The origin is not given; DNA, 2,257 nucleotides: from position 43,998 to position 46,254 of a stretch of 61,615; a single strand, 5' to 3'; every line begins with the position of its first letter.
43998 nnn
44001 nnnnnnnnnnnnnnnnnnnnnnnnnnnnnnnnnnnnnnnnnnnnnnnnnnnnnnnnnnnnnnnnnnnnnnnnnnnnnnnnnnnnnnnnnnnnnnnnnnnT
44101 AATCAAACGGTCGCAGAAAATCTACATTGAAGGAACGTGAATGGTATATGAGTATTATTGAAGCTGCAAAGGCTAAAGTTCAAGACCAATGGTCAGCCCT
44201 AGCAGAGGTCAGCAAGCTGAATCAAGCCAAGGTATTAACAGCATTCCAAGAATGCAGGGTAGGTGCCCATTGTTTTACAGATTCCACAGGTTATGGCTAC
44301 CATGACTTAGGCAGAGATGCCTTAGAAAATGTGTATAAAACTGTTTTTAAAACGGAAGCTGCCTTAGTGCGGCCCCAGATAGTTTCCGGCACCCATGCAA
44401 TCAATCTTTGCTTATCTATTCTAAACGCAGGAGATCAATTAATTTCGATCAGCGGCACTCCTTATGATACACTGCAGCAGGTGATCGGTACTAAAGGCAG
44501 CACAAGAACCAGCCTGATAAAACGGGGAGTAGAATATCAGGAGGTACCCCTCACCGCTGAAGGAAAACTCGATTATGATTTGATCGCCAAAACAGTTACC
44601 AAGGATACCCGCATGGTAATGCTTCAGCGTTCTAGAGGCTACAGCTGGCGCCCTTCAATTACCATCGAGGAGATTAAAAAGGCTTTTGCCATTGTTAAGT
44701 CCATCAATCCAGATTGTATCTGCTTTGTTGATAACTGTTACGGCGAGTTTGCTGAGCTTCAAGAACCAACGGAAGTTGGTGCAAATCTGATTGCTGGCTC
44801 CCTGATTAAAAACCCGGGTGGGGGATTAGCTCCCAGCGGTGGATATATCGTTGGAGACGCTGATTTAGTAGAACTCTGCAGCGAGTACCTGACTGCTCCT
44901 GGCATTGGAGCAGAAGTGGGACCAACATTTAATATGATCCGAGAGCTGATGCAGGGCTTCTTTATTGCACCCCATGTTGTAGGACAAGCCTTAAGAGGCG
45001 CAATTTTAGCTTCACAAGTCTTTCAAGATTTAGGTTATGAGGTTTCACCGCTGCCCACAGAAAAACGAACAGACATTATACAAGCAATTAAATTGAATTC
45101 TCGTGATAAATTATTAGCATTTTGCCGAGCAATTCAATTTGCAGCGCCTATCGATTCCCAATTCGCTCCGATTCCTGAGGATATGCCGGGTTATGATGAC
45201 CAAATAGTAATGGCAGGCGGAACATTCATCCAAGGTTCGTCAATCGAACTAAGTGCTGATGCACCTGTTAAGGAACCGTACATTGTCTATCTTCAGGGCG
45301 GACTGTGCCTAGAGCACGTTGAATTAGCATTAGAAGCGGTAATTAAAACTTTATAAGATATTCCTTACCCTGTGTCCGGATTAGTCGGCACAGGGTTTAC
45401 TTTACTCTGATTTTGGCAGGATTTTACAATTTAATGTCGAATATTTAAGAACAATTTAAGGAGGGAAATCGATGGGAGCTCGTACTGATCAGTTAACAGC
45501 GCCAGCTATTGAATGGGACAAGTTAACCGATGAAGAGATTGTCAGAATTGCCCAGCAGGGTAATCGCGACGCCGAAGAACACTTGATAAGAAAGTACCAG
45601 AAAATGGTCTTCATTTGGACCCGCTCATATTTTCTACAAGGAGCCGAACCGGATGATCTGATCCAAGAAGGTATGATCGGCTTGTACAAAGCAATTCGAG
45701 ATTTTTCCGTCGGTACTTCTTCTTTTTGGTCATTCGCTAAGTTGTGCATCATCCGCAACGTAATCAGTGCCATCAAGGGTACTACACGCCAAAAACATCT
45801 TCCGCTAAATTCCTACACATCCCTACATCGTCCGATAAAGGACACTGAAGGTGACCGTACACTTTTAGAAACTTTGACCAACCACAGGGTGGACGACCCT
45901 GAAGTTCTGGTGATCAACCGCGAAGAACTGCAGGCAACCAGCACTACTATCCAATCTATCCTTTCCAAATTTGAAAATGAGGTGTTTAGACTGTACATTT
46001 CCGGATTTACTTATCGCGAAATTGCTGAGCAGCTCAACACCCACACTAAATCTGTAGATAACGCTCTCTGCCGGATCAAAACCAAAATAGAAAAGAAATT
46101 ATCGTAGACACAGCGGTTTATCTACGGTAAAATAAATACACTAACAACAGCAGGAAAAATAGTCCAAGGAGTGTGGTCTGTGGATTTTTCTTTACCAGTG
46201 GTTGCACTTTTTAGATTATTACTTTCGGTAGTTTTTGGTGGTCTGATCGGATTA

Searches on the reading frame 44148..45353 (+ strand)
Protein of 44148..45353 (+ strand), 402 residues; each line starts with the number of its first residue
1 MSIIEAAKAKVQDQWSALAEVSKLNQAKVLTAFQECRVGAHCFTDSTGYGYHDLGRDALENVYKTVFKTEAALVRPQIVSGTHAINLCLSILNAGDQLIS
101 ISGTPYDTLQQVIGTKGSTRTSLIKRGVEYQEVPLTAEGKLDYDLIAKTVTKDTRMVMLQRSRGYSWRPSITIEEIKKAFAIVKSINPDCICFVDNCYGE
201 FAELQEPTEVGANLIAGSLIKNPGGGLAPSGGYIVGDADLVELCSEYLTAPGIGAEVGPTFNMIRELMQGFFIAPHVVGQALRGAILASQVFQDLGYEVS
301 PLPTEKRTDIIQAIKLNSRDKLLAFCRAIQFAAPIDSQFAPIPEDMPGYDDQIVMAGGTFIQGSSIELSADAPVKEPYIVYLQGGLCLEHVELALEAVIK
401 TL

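Call 3: search_protein_families(library=pfam, proteins=[window:44148-45353:+], max_evalue=0.1)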
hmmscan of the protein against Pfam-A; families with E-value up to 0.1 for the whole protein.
window:44148-45353:+ (402 aa): 1 family
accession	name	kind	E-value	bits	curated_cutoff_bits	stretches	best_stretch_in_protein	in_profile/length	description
PF06838.17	Met_gamma_lyase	-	1e-177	591.2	24.2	1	3-401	4-403/405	Methionine gamma-lyase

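Call 4: search_protein_families(library=ncbifam, proteins=[window:44148-45353:+], max_evalue=0.1)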
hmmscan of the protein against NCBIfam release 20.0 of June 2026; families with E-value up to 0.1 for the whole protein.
window:44148-45353:+ (402 aa): 14 families
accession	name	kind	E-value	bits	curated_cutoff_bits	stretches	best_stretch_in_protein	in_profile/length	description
NF004876.0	PRK06234.1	subfamily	2.7e-09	36.6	666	1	33-258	39-249/400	methionine gamma-lyase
NF005695.0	PRK07503.1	equivalog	1e-08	34.3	666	1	31-242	38-232/403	methionine gamma-lyase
TIGR01328.1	met_gam_lyase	equivalog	2.6e-07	29.9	549.7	1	22-243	24-227/391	methionine gamma-lyase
NF006003.0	PRK08133.1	equivalog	2.1e-06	26.7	522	1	78-250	87-242/396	O-succinylhomoserine sulfhydrylase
NF005976.0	PRK08064.1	equivalog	5.3e-05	22.3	627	1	48-239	45-218/390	cystathionine beta-lyase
TIGR01326.1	OAH_OAS_sulfhy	subfamily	0.00011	21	495.1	1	33-239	32-221/418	O-acetylhomoserine aminocarboxypropyltransferase/cysteine synthase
NF006097.0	PRK08249.1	equivalog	0.00017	20.1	600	1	57-254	66-245/402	cystathionine gamma-synthase family protein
NF005871.0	PRK07811.1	equivalog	0.00022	19.9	513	1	90-248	84-234/389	cystathionine gamma-synthase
NF006095.0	PRK08247.1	equivalog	0.00023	20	585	1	41-247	37-222/369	methionine biosynthesis PLP-dependent protein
NF002878.0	PRK03321.1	subfamily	0.0014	17.4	374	1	132-205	124-193/352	histidinol-phosphate transaminase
NF004770.0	PRK06108.1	subfamily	0.0033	16.3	422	1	50-160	74-177/396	pyridoxal phosphate-dependent aminotransferase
TIGR01329.1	cysta_beta_ly_E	equivalog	0.0081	14.9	487.5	1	55-219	48-194/383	cystathionine beta-lyase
NF003496.0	PRK05166.1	equivalog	0.013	14.3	540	1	127-203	133-205/373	histidinol-phosphate transaminase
NF005990.0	PRK08114.1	equivalog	0.081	11.7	634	0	142-199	136-189/395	cystathionine beta-lyase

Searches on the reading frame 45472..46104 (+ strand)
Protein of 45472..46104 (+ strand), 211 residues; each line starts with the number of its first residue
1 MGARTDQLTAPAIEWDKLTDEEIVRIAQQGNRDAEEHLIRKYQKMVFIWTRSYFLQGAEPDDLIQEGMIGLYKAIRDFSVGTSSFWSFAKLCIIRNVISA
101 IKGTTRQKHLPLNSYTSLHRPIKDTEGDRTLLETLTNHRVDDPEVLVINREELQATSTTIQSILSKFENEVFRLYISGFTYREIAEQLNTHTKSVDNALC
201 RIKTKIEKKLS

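Call 3: search_protein_families(library=pfam, proteins=[window:45472-46104:+], max_evalue=0.1)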
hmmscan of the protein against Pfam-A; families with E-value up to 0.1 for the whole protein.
window:45472-46104:+ (211 aa): 9 families
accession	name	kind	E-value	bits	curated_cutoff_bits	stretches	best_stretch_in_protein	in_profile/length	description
PF04542.20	Sigma70_r2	-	6.2e-13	48.8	24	1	38-106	1-70/71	Sigma-70 region 2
PF08281.18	Sigma70_r4_2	-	2.9e-08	33.7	25.7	1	169-206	16-54/54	Sigma-70, region 4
PF00196.25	GerE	-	5.4e-05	23.2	23.5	1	163-207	2-46/57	Bacterial regulatory proteins, luxR family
PF13518.12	HTH_28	-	0.0035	17.8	25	1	170-201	4-35/52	Helix-turn-helix domain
PF07638.17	Sigma70_ECF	-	0.0048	17.2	21.1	1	25-210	9-183/185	ECF sigma factor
PF13384.12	HTH_23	-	0.005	17.1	24.6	1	171-202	10-41/50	Homeodomain-like domain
PF13936.12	HTH_38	-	0.01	16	27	0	170-201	12-43/44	Helix-turn-helix domain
PF06056.18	Terminase_5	-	0.062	13.7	20.3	0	174-196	9-31/58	Putative ATPase subunit of terminase (gpP-like)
PF04297.20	UPF0122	-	0.064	13.9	22.7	0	154-207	8-62/101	Putative helix-turn-helix protein, YlxM / p13 like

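Call 4: search_protein_families(library=ncbifam, proteins=[window:45472-46104:+], max_evalue=0.1)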
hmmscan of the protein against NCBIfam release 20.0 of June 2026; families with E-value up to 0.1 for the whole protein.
window:45472-46104:+ (211 aa): 106 families (the best 25 are shown)
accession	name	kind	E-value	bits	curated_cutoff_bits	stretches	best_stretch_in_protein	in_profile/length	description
NF006148.0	PRK08295.1-5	equivalog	1.8e-75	253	208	1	12-210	12-211/218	RNA polymerase sporulation sigma factor SigH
NF006145.0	PRK08295.1-2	equivalog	4.5e-73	245.1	212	1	12-210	11-210/213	RNA polymerase sporulation sigma factor SigH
TIGR02859.1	spore_sigH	equivalog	4.6e-73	244.9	294.8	1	16-210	2-197/198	RNA polymerase sporulation sigma factor SigH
NF006146.0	PRK08295.1-3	equivalog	9e-67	224.8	414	1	14-209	12-208/218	RNA polymerase factor sigma-70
NF006147.0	PRK08295.1-4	equivalog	1.3e-66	224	212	1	18-210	7-200/201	RNA polymerase factor sigma-70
TIGR02937.1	sigma70-ECF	superfamily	1e-22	80.5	42.9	1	33-210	1-165/165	sigma-70 family RNA polymerase sigma factor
TIGR02939.1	RpoE_Sigma70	equivalog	6.3e-13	49.2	236.15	1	17-210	4-186/190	RNA polymerase sigma factor RpoE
TIGR02941.1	Sigma_B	equivalog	3.4e-11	43.1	315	1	24-148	20-138/255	RNA polymerase sigma factor SigB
NF004471.0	PRK05803.1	subfamily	5.1e-11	42.3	252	1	21-191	38-209/235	RNA polymerase sporulation sigma factor SigK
TIGR02885.1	spore_sigF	equivalog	8.8e-11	42.1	321.45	1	24-81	2-59/231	RNA polymerase sporulation sigma factor SigF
TIGR02980.1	SigBFG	subfamily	1.3e-10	41.4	234.35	1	32-94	2-65/227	SigB/SigF/SigG family RNA polymerase sigma factor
NF004052.0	PRK05572.1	subfamily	5.1e-10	39.3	311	1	19-80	18-79/252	SigF/SigG family RNA polymerase sporulation sigma factor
TIGR02846.1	spore_sigmaK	equivalog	9.3e-10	38.4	298.65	1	23-195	38-211/227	RNA polymerase sporulation sigma factor SigK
TIGR02394.1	rpoS_proteo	equivalog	3.6e-09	36.5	378.7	1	22-112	35-126/285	RNA polymerase sigma factor RpoS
NF005785.0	PRK07598.1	equivalog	4.9e-09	35.5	554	1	14-125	157-267/415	RNA polymerase sigma factor SigC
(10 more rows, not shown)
